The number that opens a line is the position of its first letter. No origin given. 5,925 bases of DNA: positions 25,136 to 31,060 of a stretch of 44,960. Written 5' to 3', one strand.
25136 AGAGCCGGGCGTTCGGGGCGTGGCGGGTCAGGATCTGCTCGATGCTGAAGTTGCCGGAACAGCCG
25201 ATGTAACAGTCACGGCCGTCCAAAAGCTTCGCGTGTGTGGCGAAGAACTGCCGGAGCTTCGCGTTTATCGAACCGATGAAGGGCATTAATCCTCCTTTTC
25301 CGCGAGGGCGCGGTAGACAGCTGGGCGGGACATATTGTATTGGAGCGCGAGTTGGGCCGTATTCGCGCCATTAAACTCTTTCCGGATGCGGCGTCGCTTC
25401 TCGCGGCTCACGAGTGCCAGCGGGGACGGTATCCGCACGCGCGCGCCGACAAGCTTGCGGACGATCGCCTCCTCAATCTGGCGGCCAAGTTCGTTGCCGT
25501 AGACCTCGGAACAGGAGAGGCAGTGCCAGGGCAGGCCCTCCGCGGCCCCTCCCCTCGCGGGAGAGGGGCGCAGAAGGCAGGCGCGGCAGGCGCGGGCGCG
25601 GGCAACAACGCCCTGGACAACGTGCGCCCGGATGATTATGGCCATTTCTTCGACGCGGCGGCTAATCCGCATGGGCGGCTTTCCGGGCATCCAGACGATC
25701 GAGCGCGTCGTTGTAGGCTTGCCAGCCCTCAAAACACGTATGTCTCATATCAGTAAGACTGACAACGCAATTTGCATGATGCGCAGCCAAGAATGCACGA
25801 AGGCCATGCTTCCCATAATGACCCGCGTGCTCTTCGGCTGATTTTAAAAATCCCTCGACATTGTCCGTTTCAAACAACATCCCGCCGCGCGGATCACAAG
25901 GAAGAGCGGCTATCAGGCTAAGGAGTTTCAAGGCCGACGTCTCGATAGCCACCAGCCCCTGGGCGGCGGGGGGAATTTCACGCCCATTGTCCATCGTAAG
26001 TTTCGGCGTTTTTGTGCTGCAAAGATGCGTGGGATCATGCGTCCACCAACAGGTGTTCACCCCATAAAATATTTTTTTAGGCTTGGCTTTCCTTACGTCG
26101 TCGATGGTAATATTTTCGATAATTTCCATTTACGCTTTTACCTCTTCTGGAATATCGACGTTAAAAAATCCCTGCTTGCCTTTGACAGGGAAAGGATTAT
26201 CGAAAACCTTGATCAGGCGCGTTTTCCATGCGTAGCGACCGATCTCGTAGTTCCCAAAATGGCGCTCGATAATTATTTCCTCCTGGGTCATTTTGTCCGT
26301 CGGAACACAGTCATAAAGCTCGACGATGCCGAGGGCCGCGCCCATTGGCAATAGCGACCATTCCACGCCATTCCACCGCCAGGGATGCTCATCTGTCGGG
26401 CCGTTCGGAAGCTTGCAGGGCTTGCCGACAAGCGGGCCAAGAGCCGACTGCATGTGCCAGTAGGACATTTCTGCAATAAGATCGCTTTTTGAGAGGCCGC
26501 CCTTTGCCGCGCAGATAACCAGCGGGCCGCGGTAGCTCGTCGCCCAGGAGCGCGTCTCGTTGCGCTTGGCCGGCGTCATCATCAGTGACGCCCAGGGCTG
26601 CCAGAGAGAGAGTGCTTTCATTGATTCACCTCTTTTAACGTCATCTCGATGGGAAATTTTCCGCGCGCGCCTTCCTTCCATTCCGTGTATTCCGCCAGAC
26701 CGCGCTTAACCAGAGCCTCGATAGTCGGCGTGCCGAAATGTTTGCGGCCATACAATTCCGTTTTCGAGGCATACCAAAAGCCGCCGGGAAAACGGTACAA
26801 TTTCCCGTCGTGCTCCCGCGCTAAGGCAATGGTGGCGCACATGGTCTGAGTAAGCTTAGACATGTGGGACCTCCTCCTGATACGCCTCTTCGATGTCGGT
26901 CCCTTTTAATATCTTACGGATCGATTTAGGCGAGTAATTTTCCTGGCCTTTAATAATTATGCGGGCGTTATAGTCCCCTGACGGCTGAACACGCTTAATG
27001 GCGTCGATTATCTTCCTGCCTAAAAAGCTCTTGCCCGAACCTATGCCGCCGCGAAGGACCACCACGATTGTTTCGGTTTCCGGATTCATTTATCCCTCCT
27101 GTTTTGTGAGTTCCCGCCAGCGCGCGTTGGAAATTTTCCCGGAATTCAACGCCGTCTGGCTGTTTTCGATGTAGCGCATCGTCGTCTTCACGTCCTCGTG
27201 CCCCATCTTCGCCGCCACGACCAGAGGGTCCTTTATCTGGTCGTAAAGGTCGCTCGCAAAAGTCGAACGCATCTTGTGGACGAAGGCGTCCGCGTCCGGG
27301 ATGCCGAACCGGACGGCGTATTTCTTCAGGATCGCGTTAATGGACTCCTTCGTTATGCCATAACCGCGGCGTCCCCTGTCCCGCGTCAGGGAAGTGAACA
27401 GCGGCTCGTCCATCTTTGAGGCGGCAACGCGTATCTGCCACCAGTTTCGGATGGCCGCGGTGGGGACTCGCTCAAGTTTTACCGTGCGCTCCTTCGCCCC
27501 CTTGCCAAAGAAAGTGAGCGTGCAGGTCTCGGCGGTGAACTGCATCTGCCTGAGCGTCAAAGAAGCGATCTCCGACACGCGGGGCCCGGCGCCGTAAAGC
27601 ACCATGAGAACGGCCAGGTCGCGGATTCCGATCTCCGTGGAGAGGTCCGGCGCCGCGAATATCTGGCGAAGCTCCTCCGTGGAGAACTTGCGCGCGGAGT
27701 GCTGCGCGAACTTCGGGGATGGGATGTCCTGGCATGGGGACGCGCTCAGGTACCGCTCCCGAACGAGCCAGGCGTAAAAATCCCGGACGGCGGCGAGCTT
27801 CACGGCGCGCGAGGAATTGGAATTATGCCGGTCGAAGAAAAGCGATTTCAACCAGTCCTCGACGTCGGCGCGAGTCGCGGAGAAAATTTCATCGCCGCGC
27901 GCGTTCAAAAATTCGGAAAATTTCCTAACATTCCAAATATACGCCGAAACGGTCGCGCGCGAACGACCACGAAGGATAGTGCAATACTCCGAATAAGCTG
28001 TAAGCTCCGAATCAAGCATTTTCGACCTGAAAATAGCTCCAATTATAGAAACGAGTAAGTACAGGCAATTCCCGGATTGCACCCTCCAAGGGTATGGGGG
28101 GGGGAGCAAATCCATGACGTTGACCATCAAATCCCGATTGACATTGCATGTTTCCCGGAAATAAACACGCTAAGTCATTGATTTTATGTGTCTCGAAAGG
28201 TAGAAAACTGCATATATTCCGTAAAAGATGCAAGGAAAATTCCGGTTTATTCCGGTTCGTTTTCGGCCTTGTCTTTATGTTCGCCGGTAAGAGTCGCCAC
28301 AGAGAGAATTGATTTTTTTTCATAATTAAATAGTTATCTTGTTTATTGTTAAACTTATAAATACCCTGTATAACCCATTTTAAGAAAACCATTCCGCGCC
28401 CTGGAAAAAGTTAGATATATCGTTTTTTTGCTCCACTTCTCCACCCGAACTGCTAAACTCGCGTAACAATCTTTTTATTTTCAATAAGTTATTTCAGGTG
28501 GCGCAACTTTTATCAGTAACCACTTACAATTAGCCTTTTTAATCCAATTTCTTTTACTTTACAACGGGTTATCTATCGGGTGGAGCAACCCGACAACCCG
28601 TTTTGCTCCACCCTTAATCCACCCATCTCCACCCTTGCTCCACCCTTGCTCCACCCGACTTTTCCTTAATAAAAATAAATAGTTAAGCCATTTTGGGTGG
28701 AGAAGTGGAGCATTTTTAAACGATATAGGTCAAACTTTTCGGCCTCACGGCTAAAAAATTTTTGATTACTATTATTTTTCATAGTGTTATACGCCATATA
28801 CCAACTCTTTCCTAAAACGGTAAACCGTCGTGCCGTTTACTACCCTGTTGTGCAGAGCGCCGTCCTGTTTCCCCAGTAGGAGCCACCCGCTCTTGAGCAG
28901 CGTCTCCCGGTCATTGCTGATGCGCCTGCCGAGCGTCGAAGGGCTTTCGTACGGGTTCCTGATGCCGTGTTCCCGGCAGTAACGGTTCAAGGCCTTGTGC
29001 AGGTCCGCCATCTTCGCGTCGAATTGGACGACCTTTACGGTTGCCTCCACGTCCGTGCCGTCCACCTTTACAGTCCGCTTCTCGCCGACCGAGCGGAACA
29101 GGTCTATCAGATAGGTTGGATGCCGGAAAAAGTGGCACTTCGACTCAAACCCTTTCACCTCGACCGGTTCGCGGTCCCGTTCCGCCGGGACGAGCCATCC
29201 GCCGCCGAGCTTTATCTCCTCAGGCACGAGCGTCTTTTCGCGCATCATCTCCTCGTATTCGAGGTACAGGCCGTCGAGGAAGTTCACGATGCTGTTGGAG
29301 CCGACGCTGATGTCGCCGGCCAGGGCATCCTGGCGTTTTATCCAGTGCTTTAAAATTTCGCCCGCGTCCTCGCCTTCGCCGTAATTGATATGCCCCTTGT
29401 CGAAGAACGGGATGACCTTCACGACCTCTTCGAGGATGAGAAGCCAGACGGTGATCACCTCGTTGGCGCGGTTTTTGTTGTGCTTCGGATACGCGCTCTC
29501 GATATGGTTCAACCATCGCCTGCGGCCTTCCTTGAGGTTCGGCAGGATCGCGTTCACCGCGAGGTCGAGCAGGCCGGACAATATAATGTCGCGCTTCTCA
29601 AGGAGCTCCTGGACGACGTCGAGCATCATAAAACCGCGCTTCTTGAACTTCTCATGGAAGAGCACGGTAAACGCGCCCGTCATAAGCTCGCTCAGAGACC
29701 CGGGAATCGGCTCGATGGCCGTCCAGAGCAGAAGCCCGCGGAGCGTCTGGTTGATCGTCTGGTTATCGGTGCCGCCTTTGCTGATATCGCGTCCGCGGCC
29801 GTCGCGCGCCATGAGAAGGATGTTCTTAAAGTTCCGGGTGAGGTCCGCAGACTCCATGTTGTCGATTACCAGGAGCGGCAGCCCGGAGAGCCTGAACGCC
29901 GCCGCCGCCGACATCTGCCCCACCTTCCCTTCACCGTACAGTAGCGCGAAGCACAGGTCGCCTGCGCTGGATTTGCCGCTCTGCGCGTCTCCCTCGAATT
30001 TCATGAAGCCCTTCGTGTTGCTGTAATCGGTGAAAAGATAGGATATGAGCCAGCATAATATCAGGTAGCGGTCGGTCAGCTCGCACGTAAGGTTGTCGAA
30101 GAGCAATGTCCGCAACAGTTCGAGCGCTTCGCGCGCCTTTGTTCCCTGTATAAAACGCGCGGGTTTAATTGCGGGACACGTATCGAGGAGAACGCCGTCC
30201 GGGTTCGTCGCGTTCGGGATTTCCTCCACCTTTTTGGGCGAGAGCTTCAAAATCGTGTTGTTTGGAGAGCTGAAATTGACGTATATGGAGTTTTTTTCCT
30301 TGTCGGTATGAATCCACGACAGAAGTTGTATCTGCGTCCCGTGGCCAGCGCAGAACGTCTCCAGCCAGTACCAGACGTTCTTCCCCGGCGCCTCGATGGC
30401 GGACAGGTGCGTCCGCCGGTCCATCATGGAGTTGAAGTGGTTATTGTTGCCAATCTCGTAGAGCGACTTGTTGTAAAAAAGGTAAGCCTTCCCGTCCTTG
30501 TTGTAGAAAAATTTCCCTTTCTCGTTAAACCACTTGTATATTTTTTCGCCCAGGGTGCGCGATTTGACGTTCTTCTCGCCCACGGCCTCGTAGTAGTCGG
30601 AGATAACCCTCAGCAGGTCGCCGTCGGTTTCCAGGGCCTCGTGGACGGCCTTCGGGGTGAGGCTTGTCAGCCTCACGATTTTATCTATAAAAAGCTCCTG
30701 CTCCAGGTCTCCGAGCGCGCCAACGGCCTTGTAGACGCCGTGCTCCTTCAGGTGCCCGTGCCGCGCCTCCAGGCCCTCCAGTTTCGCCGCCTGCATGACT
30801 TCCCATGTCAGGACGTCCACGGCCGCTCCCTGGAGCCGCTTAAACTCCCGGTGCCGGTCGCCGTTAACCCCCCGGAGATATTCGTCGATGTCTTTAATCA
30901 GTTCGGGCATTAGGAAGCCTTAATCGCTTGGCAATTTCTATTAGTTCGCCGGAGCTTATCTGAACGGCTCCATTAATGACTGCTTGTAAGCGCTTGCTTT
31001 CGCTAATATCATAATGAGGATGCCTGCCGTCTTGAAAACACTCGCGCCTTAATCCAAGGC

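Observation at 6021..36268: Family-B GC-rich palindromic repeat is read through in at least eight different genes, in both orientations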

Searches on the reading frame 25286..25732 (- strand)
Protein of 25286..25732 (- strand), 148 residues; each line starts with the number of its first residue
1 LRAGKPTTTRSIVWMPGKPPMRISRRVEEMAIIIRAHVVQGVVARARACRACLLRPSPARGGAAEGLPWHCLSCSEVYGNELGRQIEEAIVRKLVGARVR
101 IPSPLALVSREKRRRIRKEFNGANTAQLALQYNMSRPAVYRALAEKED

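Call 8: search_protein_families(library=pfam, proteins=[window:25286-25732:-], max_evalue=0.01)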
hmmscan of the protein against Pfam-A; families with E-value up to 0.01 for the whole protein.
window:25286-25732:- (148 aa): 1 family
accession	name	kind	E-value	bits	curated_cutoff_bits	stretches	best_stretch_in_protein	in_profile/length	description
PF08765.17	Mor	-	8.1e-12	45.6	24.9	1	77-145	26-94/107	Mor transcription activator family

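Call 9: search_protein_families(library=phrogs, proteins=[window:25286-25732:-], max_evalue=0.001)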
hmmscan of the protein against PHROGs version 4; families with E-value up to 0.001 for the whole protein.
window:25286-25732:- (148 aa): 2 families
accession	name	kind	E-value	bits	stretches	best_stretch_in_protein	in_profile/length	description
phrog_532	-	transcription regulation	2.3e-10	41.7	1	80-145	51-116/132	late transcriptional activator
phrog_836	-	transcription regulation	3.1e-07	31.6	1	81-147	54-121/133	late transcriptional activator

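Call 48: find_related_loci(query=window:25286-25732:-, collection=viral_contigs, flank=1000)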
Query window:25286-25732:- (148 aa) in viral_contigs; peptide patterns used: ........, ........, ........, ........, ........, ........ (x = any residue, [..] = any of these).
27 stretches matched a pattern, but none encodes a relative of the query by tblastn (E <= 1e-3).

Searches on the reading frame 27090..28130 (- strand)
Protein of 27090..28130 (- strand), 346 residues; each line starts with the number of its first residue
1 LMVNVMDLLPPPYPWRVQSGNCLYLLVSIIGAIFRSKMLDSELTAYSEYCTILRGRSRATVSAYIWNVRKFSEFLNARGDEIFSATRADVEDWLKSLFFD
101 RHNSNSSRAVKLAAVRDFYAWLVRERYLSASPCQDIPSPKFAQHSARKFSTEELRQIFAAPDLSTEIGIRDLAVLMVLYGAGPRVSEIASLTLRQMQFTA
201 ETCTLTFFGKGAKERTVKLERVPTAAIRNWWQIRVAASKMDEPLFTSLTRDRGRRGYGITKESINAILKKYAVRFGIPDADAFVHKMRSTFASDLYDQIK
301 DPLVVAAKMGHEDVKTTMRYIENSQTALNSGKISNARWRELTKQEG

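Call 51: search_protein_families(library=pfam, proteins=[window:27090-28130:-], max_evalue=0.001)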
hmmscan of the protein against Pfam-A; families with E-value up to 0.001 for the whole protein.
window:27090-28130:- (346 aa): 3 families
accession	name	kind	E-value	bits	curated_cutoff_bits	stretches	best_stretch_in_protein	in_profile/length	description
PF00589.27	Phage_integrase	-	1.1e-26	94.1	27.1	1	150-324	4-169/172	Phage integrase family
PF02899.23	Phage_int_SAM_1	-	6e-13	49.3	22.3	1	44-125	2-82/83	Phage integrase, N-terminal SAM-like domain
PF13495.12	Phage_int_SAM_4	-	5.8e-08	33.5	27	1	47-127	6-83/85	Phage integrase, N-terminal SAM-like domain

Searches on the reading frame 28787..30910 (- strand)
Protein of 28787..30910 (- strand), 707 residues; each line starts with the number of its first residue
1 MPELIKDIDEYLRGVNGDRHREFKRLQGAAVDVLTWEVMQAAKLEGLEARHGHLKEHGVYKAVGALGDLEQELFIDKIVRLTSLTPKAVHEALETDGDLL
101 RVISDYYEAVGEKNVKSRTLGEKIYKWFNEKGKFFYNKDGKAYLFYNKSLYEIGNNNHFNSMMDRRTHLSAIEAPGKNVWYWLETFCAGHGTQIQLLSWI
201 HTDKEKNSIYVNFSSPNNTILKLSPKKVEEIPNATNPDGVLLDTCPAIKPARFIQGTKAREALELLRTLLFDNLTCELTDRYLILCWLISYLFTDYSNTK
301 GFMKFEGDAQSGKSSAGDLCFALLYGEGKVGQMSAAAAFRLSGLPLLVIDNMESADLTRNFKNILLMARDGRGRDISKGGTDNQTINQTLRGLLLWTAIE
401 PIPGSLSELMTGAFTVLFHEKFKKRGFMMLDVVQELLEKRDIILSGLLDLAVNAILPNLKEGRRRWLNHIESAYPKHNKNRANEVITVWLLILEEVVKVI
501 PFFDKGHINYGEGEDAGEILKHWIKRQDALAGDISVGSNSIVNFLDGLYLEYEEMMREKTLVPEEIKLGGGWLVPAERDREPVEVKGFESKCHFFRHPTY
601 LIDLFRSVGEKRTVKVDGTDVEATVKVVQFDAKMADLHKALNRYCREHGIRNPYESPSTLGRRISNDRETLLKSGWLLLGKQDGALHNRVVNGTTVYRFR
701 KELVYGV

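Call 51: search_protein_families(library=pfam, proteins=[window:28787-30910:-], max_evalue=0.001)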
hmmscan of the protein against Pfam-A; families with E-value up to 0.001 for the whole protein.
window:28787-30910:- (707 aa): 0 families

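Call 81: search_protein_families(library=phrogs, proteins=[window:28787-30910:-], max_evalue=0.001)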
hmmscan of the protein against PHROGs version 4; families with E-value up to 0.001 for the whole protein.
window:28787-30910:- (707 aa): 1 family
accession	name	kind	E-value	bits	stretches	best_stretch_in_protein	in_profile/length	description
phrog_47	-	DNA, RNA and nucleotide metabolism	2.3e-36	126.7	1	220-494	512-788/947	DNA primase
